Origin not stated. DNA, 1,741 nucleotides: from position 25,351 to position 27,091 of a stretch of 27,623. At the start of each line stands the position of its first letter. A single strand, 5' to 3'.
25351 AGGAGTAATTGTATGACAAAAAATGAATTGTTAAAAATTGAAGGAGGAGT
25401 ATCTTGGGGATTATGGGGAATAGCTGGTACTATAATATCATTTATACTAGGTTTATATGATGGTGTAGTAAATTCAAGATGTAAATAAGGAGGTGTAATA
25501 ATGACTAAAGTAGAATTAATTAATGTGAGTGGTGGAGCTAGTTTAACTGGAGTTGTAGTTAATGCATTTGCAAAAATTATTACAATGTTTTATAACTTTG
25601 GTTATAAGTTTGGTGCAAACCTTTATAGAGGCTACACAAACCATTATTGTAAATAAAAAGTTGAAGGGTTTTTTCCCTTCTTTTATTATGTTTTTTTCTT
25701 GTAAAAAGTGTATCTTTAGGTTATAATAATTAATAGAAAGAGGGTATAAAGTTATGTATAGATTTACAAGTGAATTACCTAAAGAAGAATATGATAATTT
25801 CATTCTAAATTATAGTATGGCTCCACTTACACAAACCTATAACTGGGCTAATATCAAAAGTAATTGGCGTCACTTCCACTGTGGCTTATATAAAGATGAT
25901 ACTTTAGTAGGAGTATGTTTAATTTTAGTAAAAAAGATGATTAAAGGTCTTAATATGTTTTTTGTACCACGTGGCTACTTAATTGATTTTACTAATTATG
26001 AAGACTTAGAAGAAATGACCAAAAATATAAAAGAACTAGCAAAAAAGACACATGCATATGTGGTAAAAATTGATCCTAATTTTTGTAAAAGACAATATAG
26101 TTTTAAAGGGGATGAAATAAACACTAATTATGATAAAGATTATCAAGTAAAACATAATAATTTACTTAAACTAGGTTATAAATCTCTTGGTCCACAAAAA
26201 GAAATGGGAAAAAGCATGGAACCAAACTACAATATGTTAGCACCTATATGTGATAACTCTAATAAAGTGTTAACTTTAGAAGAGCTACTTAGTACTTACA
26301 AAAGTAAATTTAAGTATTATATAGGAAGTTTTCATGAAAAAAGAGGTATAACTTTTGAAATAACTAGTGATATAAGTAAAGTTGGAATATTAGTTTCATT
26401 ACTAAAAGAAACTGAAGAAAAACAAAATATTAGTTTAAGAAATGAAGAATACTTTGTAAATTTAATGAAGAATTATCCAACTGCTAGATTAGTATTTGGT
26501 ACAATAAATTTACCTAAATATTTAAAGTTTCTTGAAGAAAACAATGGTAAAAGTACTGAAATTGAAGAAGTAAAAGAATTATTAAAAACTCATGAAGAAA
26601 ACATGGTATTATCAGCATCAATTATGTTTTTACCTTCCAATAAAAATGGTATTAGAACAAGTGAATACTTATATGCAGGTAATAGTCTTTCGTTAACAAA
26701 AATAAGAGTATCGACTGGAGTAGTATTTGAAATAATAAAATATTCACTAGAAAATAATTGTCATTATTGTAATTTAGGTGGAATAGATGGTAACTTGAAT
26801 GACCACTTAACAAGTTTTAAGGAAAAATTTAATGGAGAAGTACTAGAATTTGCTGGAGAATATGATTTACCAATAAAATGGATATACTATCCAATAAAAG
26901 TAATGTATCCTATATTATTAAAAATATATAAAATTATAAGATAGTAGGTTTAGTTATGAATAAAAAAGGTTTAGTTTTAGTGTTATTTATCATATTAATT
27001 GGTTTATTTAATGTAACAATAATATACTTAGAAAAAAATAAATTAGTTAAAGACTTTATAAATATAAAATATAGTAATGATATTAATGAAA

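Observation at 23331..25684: Unannotated two-peptide double-glycine bacteriocin pair behind a C39 ABC exporter; both mature peptides end in Cys-Lys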

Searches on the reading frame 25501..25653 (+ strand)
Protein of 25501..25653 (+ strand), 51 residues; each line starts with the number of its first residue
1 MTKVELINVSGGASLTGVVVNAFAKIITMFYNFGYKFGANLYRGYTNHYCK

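Call 5: search_protein_families(library=pfam, proteins=[window:25501-25653:+], max_evalue=1)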
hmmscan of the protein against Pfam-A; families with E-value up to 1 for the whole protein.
window:25501-25653:+ (51 aa): 0 families

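Call 6: search_protein_families(library=ncbifam, proteins=[window:25501-25653:+], max_evalue=1)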
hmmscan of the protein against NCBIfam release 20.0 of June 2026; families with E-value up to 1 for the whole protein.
window:25501-25653:+ (51 aa): 2 families
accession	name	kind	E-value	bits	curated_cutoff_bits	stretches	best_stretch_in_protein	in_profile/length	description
TIGR03949.1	bact_IIb_cerein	subfamily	0.00073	19.3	21.5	1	1-38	4-44/45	class IIb bacteriocin, lactobin A/cerein 7B family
NF038034.1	lactGbeta_entB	subfamily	0.15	12.3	37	1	2-35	2-30/38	lactococcin G-beta/enterocin 1071B family bacteriocin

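Call 13: find_homologous_proteins(query=A2, max_evalue=10)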
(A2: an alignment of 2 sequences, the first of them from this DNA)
Query A2 (2 sequences) (51 aa, profile of the alignment): 4 proteins with E <= 10 among 4 candidates.
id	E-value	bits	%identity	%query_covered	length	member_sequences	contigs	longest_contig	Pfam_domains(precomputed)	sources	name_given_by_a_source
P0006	8.6e-30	120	40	98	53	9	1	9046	-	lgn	-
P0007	1.7e-27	113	98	100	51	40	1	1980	-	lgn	-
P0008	4.0e-15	73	36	98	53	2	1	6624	-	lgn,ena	-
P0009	2.4e-10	58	71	100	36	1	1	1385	-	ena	-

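Call 19: find_encoding_contigs(protein=P0008, flank=8000, max_places=3)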
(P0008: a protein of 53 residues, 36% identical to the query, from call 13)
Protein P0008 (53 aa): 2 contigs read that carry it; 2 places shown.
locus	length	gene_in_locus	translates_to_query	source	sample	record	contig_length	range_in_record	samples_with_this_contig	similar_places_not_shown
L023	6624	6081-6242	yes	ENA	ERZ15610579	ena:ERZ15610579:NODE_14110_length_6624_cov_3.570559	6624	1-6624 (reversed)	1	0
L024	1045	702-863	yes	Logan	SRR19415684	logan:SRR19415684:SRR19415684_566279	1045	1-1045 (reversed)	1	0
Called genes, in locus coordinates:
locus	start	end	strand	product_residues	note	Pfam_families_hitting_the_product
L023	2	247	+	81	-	?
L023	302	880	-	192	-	PF05067:Mn_catalase, PF02915:Rubrerythrin (faint)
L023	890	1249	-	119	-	PF12652:CotJB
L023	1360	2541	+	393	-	PF00817:IMS, PF11799:IMS_C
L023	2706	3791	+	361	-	-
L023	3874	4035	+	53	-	-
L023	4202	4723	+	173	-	-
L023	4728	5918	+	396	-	PF09371:Tex_N, PF22706:Tex_central_region, PF16921:Tex_YqgF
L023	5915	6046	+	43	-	-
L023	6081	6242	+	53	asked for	-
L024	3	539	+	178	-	?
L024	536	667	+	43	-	-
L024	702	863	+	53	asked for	-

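Call 40: search_protein_representatives(alignment_id=A5)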
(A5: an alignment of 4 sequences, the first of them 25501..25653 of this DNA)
Query: 4 sequences, 53 profile positions. Proteins with E-value up to 0.001 (for the whole library): 135; up to 1e-10: 4; up to 1e-30: 0. The best 135 are listed.
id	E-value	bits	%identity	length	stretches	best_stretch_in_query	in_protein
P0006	4.4e-28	112.7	-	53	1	1-53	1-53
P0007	2.5e-27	110.3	-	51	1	1-51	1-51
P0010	1.9e-13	65.8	-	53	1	1-52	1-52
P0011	2.2e-11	59.3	-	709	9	28-51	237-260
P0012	1.8e-10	56.4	-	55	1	2-50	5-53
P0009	4.5e-10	55.1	-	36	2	1-25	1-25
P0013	7.5e-10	54.3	-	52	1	1-51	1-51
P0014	1.1e-09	53.9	-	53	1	1-52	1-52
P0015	1.1e-09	53.8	-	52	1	2-50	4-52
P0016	3.7e-09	52.1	-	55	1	2-50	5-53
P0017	6.9e-09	51.3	-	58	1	2-51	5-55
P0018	1.2e-08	50.5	-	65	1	3-51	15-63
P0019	2.0e-08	49.8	-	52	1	2-50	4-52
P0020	4.6e-08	48.6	-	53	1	1-51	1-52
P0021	6.6e-08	48.1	-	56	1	2-50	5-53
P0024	8.9e-08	47.7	-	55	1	2-51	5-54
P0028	2.7e-07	46.2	-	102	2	1-51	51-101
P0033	9.8e-07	44.4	-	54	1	2-51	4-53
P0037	1.7e-06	43.6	-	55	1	1-50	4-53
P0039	1.8e-06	43.5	-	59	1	1-45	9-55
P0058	1.6e-05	40.5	-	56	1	3-48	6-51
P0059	1.7e-05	40.4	-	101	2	1-50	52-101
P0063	2.2e-05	40.1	-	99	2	1-51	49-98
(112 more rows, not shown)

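Call 43: list_cluster_members(proteins=[P0012, P0013, P0016, P0024, P0033, P0037, P0028, P0059, P0063, P0015])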
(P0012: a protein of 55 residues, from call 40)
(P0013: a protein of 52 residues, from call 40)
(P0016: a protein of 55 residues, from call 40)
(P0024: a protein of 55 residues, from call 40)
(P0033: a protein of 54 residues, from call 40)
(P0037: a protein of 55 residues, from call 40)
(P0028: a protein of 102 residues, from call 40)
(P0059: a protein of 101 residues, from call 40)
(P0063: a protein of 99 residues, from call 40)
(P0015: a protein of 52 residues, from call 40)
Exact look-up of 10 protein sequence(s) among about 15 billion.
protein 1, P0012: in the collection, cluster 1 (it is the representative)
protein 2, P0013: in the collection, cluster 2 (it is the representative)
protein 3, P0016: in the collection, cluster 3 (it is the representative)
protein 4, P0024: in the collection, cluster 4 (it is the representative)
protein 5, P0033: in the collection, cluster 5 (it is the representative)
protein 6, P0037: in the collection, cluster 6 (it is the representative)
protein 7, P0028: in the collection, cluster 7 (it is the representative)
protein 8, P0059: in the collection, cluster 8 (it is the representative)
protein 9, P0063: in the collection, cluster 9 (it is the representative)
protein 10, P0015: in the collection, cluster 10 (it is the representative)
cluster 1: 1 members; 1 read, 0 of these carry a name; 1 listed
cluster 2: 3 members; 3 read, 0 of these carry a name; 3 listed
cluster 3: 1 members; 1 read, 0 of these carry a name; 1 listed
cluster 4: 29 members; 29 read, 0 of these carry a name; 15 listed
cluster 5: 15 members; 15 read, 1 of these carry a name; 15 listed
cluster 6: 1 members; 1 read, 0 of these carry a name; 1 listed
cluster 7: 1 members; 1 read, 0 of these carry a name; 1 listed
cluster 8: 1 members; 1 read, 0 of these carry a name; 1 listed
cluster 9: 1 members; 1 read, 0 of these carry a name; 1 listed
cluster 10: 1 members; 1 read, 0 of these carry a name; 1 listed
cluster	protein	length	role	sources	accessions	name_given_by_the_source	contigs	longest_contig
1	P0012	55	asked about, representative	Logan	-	-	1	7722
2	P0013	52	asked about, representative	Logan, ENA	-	-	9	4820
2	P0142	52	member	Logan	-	-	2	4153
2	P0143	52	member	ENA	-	-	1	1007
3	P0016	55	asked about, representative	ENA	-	-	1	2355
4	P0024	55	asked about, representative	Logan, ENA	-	-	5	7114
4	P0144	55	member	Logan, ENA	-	-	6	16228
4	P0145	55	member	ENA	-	-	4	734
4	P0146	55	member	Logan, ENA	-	-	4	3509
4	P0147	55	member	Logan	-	-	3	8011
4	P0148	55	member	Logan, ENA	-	-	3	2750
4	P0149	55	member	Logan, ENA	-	-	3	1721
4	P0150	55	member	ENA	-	-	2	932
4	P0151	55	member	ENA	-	-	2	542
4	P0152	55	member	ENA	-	-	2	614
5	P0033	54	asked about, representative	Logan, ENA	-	-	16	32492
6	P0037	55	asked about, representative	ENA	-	-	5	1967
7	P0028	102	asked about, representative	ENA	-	-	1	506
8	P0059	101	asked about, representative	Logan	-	-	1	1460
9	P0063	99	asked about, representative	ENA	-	-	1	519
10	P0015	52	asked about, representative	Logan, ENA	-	-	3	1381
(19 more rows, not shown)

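Call 44: find_encoding_contigs(protein=P0033, flank=8000, max_places=4)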
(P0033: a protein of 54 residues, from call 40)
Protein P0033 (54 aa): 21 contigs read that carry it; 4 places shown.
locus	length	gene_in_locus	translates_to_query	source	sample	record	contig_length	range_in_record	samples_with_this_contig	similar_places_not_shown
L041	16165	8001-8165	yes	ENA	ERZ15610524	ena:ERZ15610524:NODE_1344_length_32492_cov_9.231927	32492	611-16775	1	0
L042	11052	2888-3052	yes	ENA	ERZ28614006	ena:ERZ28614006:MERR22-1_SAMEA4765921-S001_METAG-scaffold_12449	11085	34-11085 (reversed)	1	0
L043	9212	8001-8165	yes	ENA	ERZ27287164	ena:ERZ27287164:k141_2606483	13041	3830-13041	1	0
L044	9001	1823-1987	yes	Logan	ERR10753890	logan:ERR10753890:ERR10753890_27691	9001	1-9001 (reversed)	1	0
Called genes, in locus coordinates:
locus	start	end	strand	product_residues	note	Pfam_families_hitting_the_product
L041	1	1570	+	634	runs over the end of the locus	PF02518:HATPase_c, PF00204:DNA_gyraseB, PF01751:Toprim, PF00986:DNA_gyraseB_C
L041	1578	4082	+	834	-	PF00521:DNA_topoisoIV, PF03989:DNA_gyraseA_C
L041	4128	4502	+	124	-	PF14071:YlbD_coat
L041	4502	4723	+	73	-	PF14003:YlbE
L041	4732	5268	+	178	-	PF03602:Cons_hypoth95, PF02086:MethyltransfD12 (faint), PF13847:Methyltransf_31 (faint)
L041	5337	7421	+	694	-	PF03412:Peptidase_C39, PF13529:Peptidase_C39_2 (weak), PF00664:ABC_membrane, PF00005:ABC_tran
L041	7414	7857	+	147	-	-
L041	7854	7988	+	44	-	-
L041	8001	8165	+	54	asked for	-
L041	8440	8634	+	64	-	PF01165:Ribosomal_S21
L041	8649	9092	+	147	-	PF09424:YqeY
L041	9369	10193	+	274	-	-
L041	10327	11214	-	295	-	PF00126:HTH_1, PF03466:LysR_substrate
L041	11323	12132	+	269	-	PF13328:HD_4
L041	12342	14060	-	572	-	PF00664:ABC_membrane, PF00005:ABC_tran, PF09818:ABC_ATPase (faint), PF02463:SMC_N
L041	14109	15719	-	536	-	PF00664:ABC_membrane, PF00005:ABC_tran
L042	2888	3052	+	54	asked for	-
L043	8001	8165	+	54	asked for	-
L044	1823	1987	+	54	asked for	-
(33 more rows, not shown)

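Call 47: find_encoding_contigs(protein=P0039, flank=5000, max_places=2)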
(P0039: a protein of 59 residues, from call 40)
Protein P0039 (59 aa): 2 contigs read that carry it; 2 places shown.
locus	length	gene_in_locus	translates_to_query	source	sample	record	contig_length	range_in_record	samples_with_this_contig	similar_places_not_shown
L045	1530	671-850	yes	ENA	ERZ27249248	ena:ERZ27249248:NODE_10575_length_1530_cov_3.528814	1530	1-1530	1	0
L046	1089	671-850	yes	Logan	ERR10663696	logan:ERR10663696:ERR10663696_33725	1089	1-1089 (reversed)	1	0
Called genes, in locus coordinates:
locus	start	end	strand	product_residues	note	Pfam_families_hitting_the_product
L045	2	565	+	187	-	?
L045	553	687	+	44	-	-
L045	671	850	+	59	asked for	-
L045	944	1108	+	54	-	PF00471:Ribosomal_L33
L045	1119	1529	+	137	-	?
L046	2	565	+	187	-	?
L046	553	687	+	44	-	-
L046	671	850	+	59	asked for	-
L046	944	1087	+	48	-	?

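Call 48: find_encoding_contigs(protein=P0058, flank=5000, max_places=2)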
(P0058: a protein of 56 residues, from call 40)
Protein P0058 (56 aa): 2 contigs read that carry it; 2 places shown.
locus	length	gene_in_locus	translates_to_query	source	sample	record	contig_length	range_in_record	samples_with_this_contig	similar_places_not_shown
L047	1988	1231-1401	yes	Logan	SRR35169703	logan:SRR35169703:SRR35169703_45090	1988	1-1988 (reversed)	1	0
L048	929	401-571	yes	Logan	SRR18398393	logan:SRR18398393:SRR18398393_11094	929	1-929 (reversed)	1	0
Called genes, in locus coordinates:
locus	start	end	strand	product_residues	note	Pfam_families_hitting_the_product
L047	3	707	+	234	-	?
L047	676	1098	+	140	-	-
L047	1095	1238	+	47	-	-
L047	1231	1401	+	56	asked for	-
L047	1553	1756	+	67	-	PF01165:Ribosomal_S21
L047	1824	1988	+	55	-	?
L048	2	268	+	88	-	?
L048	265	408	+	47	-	-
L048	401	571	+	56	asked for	-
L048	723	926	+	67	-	PF01165:Ribosomal_S21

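Call 55: search_protein_families(library=pfam, proteins=[L041:7414-7854:+, L047:676-1095:+, L041:8153-8329:+], max_evalue=1)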
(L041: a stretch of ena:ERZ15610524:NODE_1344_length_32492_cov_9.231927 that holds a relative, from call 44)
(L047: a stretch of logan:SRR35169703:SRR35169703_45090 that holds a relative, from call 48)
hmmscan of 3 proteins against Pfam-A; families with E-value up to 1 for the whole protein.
L041:7414-7854:+ (147 aa): 0 families

L047:676-1095:+ (140 aa): 2 families
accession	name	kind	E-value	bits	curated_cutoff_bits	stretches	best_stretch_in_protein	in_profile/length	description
PF25141.1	PGAP1_2nd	-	0.096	12.9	25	1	76-127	22-74/163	GPI inositol-deacylase beta-sandwich domain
PF03419.18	Peptidase_U4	-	0.38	10.4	28.4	1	3-79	78-141/284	Sporulation factor SpoIIGA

L041:8153-8329:+ (59 aa): 0 families

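Call 72: search_protein_families(library=ncbifam, proteins=[L041:7414-7854:+, L047:676-1095:+], max_evalue=1)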
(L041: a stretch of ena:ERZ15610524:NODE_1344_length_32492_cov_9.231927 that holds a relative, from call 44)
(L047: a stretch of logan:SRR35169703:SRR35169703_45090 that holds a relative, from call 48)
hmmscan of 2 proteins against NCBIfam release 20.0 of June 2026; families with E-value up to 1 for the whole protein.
L041:7414-7854:+ (147 aa): 1 family
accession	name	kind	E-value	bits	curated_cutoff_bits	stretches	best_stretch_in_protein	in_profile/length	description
NF040999.1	pilin_ComGC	equivalog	0.035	14.3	75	1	24-83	9-67/84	competence type IV pilus major pilin ComGC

L047:676-1095:+ (140 aa): 2 families
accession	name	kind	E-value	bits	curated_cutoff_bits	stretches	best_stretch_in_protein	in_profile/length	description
TIGR02854.1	spore_II_GA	equivalog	0.047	13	209.55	1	2-84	76-160/293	sigma-E processing peptidase SpoIIGA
NF045999.1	MAG1140_fam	equivalog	0.096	12.8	35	1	8-132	1-124/126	MAG1140 family protein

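Call 83: predict_structure(alignment_id=A8)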
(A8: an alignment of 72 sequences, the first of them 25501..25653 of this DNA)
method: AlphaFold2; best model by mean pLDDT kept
length: 51 residues; sequences in the alignment: 72
mean_pLDDT: 76.7   pTM: 0.43
mean pLDDT of the five models: 76.7, 76.2, 74.9, 74.2, 73.9
residues with pLDDT >= 90: 14; 70-90: 18; 50-70: 18; < 50: 1
segments of 3 or more residues with pLDDT < 50: none
pLDDT, mean of each block of 10 residues (from residue 1): 56 66 90 93 81 60
secondary structure, 60 per line:
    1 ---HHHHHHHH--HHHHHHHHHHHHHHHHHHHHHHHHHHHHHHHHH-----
elements in order: H4-11 H14-46

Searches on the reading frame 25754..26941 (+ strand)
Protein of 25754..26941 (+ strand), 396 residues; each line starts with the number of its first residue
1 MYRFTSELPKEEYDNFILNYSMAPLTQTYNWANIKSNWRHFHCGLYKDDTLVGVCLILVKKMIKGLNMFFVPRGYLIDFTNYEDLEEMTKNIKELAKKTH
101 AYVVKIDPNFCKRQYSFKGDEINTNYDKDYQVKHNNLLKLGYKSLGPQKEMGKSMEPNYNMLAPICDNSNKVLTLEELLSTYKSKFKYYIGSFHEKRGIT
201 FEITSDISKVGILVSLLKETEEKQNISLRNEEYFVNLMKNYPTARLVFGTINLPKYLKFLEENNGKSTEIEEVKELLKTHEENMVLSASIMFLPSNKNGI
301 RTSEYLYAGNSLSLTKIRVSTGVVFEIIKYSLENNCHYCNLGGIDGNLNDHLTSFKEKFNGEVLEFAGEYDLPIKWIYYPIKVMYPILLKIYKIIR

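Call 5: search_protein_families(library=pfam, proteins=[window:25754-26941:+], max_evalue=1)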
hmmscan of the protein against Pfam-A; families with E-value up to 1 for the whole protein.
window:25754-26941:+ (396 aa): 1 family
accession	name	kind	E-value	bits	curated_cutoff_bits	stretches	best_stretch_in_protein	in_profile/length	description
PF02388.22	FemAB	-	1.2e-57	196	24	2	8-264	1-251/406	FemAB family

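Call 6: search_protein_families(library=ncbifam, proteins=[window:25754-26941:+], max_evalue=1)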
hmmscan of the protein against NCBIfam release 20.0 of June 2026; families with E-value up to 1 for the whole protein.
window:25754-26941:+ (396 aa): 1 family
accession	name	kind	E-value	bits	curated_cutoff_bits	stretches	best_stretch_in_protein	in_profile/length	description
NF047883.1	UAcmpLyAlTFemX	equivalog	2.4e-22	79.7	500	2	11-244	13-228/337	UDP-N-acetylmuramoylpentapeptide-lysine N(6)-alanyltransferase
